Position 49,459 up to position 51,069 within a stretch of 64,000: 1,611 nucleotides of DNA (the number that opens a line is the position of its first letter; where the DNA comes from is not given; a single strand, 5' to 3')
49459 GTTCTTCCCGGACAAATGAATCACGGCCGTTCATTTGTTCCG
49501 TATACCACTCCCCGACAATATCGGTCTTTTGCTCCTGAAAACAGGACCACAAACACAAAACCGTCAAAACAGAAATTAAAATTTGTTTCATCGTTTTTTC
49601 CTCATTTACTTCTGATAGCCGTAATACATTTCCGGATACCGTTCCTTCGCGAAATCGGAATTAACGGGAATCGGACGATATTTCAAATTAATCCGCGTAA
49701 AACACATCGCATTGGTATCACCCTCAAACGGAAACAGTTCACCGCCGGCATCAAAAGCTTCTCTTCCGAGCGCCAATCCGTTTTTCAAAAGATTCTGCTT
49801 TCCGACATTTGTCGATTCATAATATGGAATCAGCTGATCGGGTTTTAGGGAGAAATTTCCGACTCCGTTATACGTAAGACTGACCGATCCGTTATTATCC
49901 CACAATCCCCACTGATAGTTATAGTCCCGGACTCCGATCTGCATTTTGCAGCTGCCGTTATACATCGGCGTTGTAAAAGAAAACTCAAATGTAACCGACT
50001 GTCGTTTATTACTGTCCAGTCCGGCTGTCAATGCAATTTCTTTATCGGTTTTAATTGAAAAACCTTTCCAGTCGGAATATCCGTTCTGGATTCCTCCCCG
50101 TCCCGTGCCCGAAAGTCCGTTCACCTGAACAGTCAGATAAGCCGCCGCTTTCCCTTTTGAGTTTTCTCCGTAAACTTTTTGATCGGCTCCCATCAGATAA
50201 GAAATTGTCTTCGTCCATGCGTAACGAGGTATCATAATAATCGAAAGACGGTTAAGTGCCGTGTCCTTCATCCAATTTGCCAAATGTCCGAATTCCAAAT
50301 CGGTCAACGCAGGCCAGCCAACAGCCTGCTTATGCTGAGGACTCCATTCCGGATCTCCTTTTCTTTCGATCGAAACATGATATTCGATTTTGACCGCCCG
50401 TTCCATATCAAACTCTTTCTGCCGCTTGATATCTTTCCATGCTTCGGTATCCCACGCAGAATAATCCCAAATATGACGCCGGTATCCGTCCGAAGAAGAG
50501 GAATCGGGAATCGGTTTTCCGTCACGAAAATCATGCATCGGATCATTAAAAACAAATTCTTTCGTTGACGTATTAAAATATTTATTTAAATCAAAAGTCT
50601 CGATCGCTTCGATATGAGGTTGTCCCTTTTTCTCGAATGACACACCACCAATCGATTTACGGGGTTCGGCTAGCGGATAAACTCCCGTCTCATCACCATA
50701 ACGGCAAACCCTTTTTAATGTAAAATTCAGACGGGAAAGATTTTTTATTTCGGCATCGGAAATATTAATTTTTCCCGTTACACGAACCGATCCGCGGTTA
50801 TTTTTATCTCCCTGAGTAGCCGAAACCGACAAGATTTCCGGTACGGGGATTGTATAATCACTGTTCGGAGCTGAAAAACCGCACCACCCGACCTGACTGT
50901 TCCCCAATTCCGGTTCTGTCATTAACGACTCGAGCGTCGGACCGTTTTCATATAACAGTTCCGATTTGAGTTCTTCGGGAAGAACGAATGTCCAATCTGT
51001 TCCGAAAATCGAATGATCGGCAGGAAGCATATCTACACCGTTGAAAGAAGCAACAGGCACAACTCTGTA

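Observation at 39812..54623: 14.7-kb operon of seven consecutive lipoproteins with no recognisable enzyme, transporter or regulator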

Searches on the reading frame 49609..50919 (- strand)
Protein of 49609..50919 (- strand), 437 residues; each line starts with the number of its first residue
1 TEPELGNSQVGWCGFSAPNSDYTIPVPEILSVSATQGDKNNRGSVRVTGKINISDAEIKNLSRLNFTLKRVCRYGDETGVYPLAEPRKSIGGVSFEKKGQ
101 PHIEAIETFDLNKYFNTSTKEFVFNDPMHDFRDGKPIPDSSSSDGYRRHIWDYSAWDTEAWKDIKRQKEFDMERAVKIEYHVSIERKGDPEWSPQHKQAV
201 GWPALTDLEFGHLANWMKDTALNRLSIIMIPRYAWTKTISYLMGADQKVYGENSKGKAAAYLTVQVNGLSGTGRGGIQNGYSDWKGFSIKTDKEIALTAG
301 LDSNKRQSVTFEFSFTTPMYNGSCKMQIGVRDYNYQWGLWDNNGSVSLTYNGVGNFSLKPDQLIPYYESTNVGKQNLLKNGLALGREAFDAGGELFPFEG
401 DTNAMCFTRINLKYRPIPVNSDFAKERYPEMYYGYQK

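Call 31: predict_structure(alignment_id=A2)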
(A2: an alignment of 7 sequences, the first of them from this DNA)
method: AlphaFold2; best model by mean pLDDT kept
length: 437 residues; sequences in the alignment: 7
mean_pLDDT: 55.8   pTM: 0.58
mean pLDDT of the five models: 55.8, 52.8, 51.8, 51.5, 51.3
residues with pLDDT >= 90: 32; 70-90: 101; 50-70: 104; < 50: 200
segments of 3 or more residues with pLDDT < 50: 1-5, 9-18, 75-103, 130-135, 148-175, 223-244, 251-258, 266-268, 280-284, 332-339, 365-437
pLDDT, mean of each block of 10 residues (from residue 1): 45 45 80 85 86 87 87 46 25 33 66 89 77 50 52 43 42 59 84 82 75 65 43 32 47 49 51 55 55 60 58 72 77 43 77 83 42 28 26 28 28 26 35 32
secondary structure, 60 per line:
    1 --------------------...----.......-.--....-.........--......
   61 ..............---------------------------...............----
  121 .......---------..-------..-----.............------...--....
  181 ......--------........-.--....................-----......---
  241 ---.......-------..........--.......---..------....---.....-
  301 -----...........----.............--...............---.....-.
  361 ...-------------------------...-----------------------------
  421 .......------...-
elements in order: E28-34 E44-52 H55-63 E64-74 E102-110 H111-114 E121-127 H153-165 E177-186 E195-202 H207-226 H232-237 E244-250 E258-267 E270-276 E288-291 E295-299 E306-316 E321-333 E336-350 E354-358 H360-363 H421-427 E434-436

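Call 32: search_protein_representatives(alignment_id=A2)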
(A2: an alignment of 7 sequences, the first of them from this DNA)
Query: 7 sequences, 437 profile positions. Proteins with E-value up to 0.001 (for the whole library): 44; up to 1e-10: 35; up to 1e-30: 28. The best 44 are listed.
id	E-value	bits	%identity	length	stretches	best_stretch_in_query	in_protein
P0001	1.7e-235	798.5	-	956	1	8-436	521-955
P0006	8.2e-186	634.8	-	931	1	2-436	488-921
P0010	1.8e-182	623.8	-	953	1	8-436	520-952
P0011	6.4e-131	453.9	-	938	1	13-436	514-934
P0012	2.8e-123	428.7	-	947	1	21-436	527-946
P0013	4.2e-113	395.2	-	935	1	17-436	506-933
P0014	5.0e-113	394.9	-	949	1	2-436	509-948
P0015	5.2e-105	368.5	-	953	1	18-436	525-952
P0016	2.3e-97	343.3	-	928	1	20-426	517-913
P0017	3.9e-92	326.0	-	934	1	17-422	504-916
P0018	1.5e-86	307.6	-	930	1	18-426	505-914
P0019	1.0e-85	304.9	-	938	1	19-435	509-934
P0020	2.0e-84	300.7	-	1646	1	3-421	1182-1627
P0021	4.4e-79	283.0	-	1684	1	5-422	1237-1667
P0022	4.3e-71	256.7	-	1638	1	19-419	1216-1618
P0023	3.1e-70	253.9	-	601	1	32-422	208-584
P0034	5.0e-44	167.5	-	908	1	12-350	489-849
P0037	9.6e-30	120.4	-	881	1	34-324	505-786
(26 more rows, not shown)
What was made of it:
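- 49609..50859 (-): G3 residues ~540-956: orphan C-terminal 'head' domain (beta-sandwich, helical insert, second beta-sandwich, ordered tail). It has 44 relative clusters among 1.84 billion (call 32).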

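Call 37: fold_search(model_id=the predicted structure, library=pdb)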
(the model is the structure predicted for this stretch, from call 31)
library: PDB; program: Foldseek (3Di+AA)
matches with E <= 10: 754; with E <= 0.001: 0
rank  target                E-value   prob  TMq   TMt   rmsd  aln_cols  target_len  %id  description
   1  8goc_A                1.8e-03  0.77  0.18  0.21  22.6       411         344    6  Structure of beta-arrestin2 in complex with a phosphopeptide corresponding to the human Vasopressin V2 receptor, V2R (released 2023-05-17)
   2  8hsv_A                2.3e-02  0.23  0.17  0.20  18.7       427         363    9  The structure of rat beta-arrestin1 in complex with a rat Mdm2 peptide (released 2023-07-19)
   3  3ly6_A                3.2e-02  0.44  0.17  0.12  15.1       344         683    8  Crystal structure of human transglutaminase 2 complex with adenosine 5' Triphosphate (released 2010-08-18)
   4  3kls_B                3.6e-02  0.47  0.18  0.07  22.4       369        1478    5  Structure of complement C5 in complex with SSL7 (released 2009-11-24)
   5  8avb_B                4.0e-02  0.30  0.19  0.15  16.8       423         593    7  Cryo-EM structure for mouse leptin in complex with the mouse LEP-R ectodomain (1:2 mLEP:mLEPR model). (released 2023-04-05)
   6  9ly2_B                4.9e-02  0.23  0.17  0.21  20.3       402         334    7  A Cryo-EM structure of LA-PTH-PTH1R-V2RT-Beta-arrestin1 complex (state 1 conformation) (released 2026-03-04)
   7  7u06_B                8.3e-02  0.20  0.15  0.09  19.7       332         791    8  Structure of the yeast TRAPPII-Rab11/Ypt32 complex in the closed/open state (composite structure) (released 2022-04-27)
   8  6rpt_A                8.7e-02  0.80  0.16  0.43   6.0       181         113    6  Structure of tick complement inhibitor CirpT1 complexed with macroglobubulin domain 4 of human complement C5 (released 2020-01-08)
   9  5i5k_A                9.2e-02  0.21  0.16  0.05  22.7       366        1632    5  Structure of complement C5 in complex with eculizumab (released 2016-03-16)
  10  6rpt_C                1.1e-01  0.72  0.16  0.43   6.0       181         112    6  Structure of tick complement inhibitor CirpT1 complexed with macroglobubulin domain 4 of human complement C5 (released 2020-01-08)
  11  6ixy_A                1.3e-01  0.15  0.17  0.16  19.4       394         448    9  X-ray structure of major pilin from C. perfringens SM101 (released 2019-08-14)
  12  5k93_A                1.3e-01  0.12  0.13  0.21  17.1       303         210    8  PapD wild-type chaperone (released 2016-07-20)
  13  7zdz_C                1.4e-01  0.44  0.15  0.19   9.7       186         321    8  Cryo-EM structure of the human inward-rectifier potassium 2.1 channel (Kir2.1) (released 2022-09-28)
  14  5xxz_A                1.4e-01  0.14  0.18  0.09  13.6       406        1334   10  Crystal structure of a serine protease from Streptococcus species (released 2018-08-08)
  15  4idl                  1.7e-01  0.33  0.13  0.33   9.4       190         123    6  Low melting temperature Anti-Cholera Toxin Llama VHH domain (released 2013-02-13)
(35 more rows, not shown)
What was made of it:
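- Tried and rejected: With 7 sequences the model was poor (pLDDT 56; call 31) and its Foldseek matches were meaningless (TM <= 0.2; call 37).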

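Call 40: find_encoding_contigs(protein=P0023, flank=10000, max_places=3)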
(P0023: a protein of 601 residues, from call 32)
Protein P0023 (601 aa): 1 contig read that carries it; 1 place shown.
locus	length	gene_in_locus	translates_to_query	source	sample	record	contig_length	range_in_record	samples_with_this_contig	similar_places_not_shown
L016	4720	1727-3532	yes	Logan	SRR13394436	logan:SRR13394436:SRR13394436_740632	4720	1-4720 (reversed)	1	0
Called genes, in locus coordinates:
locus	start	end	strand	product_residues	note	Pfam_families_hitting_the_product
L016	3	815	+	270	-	?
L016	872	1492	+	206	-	PF00583:Acetyltransf_1, PF13508:Acetyltransf_7, PF13673:Acetyltransf_10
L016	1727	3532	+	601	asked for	PF00801:PKD (weak)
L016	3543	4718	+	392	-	?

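Call 41: find_encoding_contigs(protein=P0020, flank=10000, max_places=3)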
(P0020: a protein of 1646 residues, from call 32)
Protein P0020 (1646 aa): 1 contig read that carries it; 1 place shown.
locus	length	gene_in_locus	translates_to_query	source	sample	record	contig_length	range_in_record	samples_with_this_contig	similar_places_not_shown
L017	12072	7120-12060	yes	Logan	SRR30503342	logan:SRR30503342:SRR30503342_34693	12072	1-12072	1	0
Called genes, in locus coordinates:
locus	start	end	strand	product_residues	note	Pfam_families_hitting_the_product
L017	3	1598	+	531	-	?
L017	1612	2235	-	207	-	PF21549:PRDM2_PR, PF00856:SET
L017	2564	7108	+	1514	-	PF07495:Y_Y_Y (faint), PF19077:Big_13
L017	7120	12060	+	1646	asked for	PF19077:Big_13 (faint), PF07495:Y_Y_Y (faint)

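Call 53: search_solved_structures(query=A2, max_evalue=10)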
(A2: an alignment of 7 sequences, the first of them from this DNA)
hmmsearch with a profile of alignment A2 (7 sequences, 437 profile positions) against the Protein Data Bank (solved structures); distinct sequences matched with E-value up to 10: 0.

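Call 54: search_protein_families(library=pfam, alignment_id=A2, max_evalue=10)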
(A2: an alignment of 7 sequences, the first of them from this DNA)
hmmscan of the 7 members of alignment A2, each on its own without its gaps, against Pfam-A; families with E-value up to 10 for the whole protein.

A. member 1, seq(437 aa): 0 families

B. families by the number of members that match (of 7 scanned): 2 families
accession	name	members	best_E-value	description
PF18887.5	MBG_3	1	0.067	MBG domain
PF06804.17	Lipoprotein_18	1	0.16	NlpB/DapX lipoprotein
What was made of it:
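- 49609..50859 (-): There is no Pfam hit (call 54) and no PDB sequence-profile hit at E<=10 (call 53).
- It has no Pfam or PDB relatives (calls 53, 54).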

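Call 60: find_encoding_contigs(protein=P0016, flank=10000, max_places=2)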
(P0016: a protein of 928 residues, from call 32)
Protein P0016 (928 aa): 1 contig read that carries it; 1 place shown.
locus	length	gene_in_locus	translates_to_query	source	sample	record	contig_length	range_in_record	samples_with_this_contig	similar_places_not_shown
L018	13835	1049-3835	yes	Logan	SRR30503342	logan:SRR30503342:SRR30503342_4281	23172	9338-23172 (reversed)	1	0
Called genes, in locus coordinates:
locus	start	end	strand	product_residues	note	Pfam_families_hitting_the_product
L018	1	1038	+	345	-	?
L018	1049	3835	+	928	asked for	-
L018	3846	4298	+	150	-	-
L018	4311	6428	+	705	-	PF16403:Bact_surface_Ig-like, PF18981:InlK_D3 (faint), PF16403:Bact_surface_Ig-like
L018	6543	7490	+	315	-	PF10672:Methyltrans_SAM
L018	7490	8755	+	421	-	PF00246:Peptidase_M14, PF24827:AstE_AspA_cat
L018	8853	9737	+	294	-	PF01430:HSP33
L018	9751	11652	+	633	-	PF25145:NfeD1b_N (faint), PF01343:Peptidase_S49, PF00574:CLP_protease (faint), PF01972:SDH_protease (faint), PF01343:Peptidase_S49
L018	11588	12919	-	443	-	PF00037:Fer4 (weak), PF13237:Fer4_10, PF14697:Fer4_21 (faint), PF25160:LdpA_Fe-S-bd (faint), PF12838:Fer4_7, PF13187:Fer4_9, PF02906:Fe_hyd_lg_C, PF04060:FeS, +2 more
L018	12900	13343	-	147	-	PF02518:HATPase_c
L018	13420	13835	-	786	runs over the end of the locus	PF02518:HATPase_c, PF00072:Response_reg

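Call 61: find_encoding_contigs(protein=P0034, flank=10000, max_places=2)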
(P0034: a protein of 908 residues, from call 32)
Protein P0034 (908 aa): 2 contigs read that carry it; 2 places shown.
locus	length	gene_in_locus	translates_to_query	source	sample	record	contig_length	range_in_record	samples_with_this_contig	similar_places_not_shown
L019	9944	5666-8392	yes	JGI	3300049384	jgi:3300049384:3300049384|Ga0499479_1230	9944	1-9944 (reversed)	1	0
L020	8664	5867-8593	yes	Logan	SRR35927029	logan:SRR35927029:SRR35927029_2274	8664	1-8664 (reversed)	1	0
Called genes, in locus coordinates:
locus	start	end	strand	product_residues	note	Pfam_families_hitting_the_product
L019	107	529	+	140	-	-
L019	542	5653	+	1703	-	PF00041:fn3 (faint), PF21910:GH85_C (faint), PF25833:Fn3_SaeA_3rd (faint)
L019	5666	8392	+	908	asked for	PF00041:fn3 (faint)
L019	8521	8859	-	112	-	-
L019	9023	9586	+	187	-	PF00275:EPSP_synthase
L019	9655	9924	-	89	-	-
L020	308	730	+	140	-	-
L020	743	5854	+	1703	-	PF00041:fn3 (faint), PF21910:GH85_C (faint), PF25833:Fn3_SaeA_3rd (faint)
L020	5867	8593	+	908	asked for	PF00041:fn3 (faint)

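Call 62: find_encoding_contigs(protein=P0037, flank=10000, max_places=2)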
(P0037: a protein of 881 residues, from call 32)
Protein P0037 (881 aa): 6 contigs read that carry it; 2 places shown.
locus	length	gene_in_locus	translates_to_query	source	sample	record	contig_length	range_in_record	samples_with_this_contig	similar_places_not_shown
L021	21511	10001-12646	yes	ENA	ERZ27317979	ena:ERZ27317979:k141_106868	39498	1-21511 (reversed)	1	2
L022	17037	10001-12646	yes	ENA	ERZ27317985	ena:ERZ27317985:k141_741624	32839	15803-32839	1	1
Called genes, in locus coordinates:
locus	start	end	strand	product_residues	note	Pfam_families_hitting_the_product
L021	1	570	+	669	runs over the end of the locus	PF17764:PriA_3primeBD, PF00270:DEAD, PF04851:ResIII, PF13604:AAA_30 (weak), PF18319:Zn_ribbon_PriA, PF00271:Helicase_C, PF18074:PriA_C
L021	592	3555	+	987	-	PF12705:PDDEXK_1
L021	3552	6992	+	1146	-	PF00580:UvrD-helicase, PF13245:AAA_19, PF13361:UvrD_C, PF13538:UvrD_C_2 (faint), PF12705:PDDEXK_1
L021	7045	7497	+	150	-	-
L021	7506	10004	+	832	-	-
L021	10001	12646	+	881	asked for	-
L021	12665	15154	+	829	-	PF14498:Glyco_hyd_65N_2, PF22124:Glyco_hydro_95_cat, PF21307:Glyco_hydro_95_C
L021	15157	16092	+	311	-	PF00795:CN_hydrolase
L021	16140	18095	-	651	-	PF00324:AA_permease, PF13520:AA_permease_2, PF00359:PTS_EIIA_2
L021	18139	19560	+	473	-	PF13304:AAA_21 (faint), PF00005:ABC_tran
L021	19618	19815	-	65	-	-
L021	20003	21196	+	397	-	PF00278:Orn_DAP_Arg_deC, PF02784:Orn_Arg_deC_N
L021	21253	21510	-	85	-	?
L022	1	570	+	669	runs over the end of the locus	PF17764:PriA_3primeBD, PF00270:DEAD, PF04851:ResIII, PF13604:AAA_30 (weak), PF18319:Zn_ribbon_PriA, PF00271:Helicase_C, PF18074:PriA_C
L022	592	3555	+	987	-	PF12705:PDDEXK_1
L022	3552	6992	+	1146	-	PF00580:UvrD-helicase, PF13245:AAA_19, PF13361:UvrD_C, PF13538:UvrD_C_2 (faint), PF12705:PDDEXK_1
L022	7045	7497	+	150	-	-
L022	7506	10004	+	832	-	-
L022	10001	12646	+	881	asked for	-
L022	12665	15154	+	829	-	PF14498:Glyco_hyd_65N_2, PF22124:Glyco_hydro_95_cat, PF21307:Glyco_hydro_95_C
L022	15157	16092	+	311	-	PF00795:CN_hydrolase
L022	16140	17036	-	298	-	?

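Call 81: find_homologous_proteins(query=L021:12665-15154:+, max_evalue=1e-20)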
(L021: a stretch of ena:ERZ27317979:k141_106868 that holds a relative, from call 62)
Query L021:12665-15154:+ (829 aa): 7999 proteins with E <= 1e-20 among 8000 candidates; the best 120 are listed.
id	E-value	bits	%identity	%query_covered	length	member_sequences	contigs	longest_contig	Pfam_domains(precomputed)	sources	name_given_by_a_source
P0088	0.0e+0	1942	100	100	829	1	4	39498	PF21307.3,PF14498.13,PF22124.3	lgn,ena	-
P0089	0.0e+0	1452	74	99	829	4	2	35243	PF21307.3,PF14498.13,PF22124.3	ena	-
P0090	2.3e-294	997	38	96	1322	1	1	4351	PF21307.3,PF14498.13,PF22124.3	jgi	jgi:alpha-L-fucosidase 2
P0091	3.5e-271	920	50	99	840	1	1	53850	PF21307.3,PF14498.13,PF22124.3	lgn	-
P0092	6.8e-257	873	50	99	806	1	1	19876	PF21307.3,PF14498.13,PF22124.3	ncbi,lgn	-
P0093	6.5e-227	774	45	99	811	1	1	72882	PF21307.3,PF14498.13,PF22124.3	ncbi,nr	ncbi:MAG: glycoside hydrolase family 95 protein [Spirochaetales bacterium]|nr:glycoside hydrolase fa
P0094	5.1e-226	771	44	99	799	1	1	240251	PF21307.3,PF14498.13,PF22124.3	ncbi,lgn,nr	nr:glycoside hydrolase N-terminal domain-containing protein [Allomuricauda sp.]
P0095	2.9e-221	755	45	96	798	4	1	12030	PF21307.3,PF14498.13,PF22124.3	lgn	-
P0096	2.4e-218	745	43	99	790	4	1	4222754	PF21307.3,PF14498.13,PF22124.3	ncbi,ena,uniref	ncbi:glycosyl hydrolase family 95 catalytic domain-containing protein [Flagellimonas sp.]|uniref:gly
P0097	5.5e-218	744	-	-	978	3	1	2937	PF21307.3,PF14498.13,PF22124.3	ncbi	ncbi:MAG: glycoside hydrolase N-terminal domain-containing protein, partial [Phycisphaerales bacteri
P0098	8.3e-212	724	43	98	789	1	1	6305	PF21307.3,PF14498.13,PF22124.3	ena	-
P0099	6.8e-207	707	44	94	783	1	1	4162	PF21307.3,PF14498.13,PF22124.3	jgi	jgi:alpha-L-fucosidase 2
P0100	2.6e-191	656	42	93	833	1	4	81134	PF21307.3,PF14498.13,PF22124.3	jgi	-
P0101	5.6e-191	655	41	94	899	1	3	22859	PF21307.3,PF14498.13,PF22124.3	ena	-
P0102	1.1e-190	654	41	91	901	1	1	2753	PF21307.3,PF14498.13,PF22124.3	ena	-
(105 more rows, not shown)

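Call 94: search_protein_families(library=pfam, proteins=[L016:3543-4718:+, L017:3-1598:+], max_evalue=0.001)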
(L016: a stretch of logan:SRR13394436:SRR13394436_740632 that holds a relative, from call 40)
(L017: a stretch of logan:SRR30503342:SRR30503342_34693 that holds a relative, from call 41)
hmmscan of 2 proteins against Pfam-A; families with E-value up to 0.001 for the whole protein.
L016:3543-4718:+ (392 aa): 2 families
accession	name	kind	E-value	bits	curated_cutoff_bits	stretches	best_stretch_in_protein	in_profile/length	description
PF19077.6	Big_13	-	1.5e-12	48.3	27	1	136-217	8-84/102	Bacterial Ig-like domain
PF18981.6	InlK_D3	-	0.00025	21.5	25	0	288-316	47-75/75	Internalin K domain (D3/D4)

L017:3-1598:+ (531 aa): 1 family
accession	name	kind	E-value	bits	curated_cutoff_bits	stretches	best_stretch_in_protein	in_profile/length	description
PF14312.12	FG-GAP_2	-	5.4e-08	33.3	23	0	2-52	6-49/49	FG-GAP repeat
